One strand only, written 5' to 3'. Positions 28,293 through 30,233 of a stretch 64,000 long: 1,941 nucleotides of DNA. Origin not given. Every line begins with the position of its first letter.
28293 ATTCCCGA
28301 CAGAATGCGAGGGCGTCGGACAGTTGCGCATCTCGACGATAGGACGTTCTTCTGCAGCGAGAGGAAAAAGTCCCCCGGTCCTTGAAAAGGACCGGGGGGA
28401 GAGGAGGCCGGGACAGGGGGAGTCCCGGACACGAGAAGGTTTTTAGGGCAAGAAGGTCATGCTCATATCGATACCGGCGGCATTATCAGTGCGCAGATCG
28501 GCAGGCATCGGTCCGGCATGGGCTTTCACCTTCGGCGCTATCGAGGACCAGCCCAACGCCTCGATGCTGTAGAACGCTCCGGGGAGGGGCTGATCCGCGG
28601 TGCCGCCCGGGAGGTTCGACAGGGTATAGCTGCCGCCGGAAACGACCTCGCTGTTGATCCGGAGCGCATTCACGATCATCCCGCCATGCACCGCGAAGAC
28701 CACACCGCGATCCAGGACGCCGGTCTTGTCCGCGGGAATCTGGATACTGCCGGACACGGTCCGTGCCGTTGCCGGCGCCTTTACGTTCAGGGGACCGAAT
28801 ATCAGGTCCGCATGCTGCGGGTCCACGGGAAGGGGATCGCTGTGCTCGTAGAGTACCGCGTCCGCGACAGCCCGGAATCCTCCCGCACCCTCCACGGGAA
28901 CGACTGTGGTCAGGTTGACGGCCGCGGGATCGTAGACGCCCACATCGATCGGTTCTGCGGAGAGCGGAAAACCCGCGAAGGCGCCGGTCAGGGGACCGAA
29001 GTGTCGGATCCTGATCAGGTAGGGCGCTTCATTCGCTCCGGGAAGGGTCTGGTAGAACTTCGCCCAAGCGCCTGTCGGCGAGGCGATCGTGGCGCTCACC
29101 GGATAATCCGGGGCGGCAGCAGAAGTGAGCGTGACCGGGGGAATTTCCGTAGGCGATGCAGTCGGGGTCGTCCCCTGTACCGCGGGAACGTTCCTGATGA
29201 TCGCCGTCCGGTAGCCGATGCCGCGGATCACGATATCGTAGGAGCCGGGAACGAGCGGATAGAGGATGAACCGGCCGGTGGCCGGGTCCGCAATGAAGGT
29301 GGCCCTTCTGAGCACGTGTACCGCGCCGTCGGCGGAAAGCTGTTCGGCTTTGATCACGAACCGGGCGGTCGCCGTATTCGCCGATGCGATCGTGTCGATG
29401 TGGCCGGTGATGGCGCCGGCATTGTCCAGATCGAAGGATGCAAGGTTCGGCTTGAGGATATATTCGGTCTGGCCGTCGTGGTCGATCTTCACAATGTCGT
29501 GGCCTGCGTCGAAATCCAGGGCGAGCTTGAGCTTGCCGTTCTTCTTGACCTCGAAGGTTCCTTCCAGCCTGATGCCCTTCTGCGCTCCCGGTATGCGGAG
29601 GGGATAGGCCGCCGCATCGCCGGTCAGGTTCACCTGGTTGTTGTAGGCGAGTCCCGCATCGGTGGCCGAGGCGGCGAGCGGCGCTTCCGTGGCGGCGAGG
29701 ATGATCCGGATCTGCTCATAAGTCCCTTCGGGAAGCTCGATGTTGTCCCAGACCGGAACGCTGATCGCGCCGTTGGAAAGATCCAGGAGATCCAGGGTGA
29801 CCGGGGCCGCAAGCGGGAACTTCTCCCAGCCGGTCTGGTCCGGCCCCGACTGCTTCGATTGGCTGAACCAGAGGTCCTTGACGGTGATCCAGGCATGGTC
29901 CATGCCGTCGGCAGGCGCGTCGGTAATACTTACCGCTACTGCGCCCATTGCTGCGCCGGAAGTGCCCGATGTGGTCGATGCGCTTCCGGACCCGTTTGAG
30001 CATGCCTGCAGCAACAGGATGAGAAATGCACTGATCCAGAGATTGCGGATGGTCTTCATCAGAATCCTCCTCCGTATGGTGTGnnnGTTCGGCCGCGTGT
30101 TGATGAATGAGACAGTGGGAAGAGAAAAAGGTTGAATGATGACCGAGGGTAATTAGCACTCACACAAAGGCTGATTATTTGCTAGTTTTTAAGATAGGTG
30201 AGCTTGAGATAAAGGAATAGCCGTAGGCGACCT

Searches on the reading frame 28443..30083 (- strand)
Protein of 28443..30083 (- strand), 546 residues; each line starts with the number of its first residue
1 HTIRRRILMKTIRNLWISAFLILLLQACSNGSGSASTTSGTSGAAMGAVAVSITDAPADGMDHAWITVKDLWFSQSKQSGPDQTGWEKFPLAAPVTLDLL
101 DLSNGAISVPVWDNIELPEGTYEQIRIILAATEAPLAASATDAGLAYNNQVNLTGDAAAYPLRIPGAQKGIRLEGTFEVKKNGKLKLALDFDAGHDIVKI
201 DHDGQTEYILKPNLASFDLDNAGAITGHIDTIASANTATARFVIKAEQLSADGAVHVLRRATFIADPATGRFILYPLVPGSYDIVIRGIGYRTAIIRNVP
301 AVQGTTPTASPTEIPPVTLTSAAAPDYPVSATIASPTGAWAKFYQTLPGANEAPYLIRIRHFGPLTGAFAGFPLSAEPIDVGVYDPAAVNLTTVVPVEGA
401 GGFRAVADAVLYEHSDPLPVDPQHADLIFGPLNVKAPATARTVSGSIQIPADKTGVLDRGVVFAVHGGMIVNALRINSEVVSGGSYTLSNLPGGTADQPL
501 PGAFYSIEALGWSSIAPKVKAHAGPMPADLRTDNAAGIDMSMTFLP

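Call 72: search_protein_families(library=pfam, proteins=[window:28443-30083:-], max_evalue=0.001)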
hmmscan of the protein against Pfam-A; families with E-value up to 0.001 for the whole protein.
window:28443-30083:- (546 aa): 2 families
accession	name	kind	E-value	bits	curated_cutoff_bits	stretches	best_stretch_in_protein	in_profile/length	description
PF14321.11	DUF4382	-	4.2e-27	95.5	25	1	47-212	2-136/136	Domain of unknown function (DUF4382)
PF13620.12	CarboxypepD_reg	-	0.00024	21.8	32.3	0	268-309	36-77/82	Carboxypeptidase regulatory-like domain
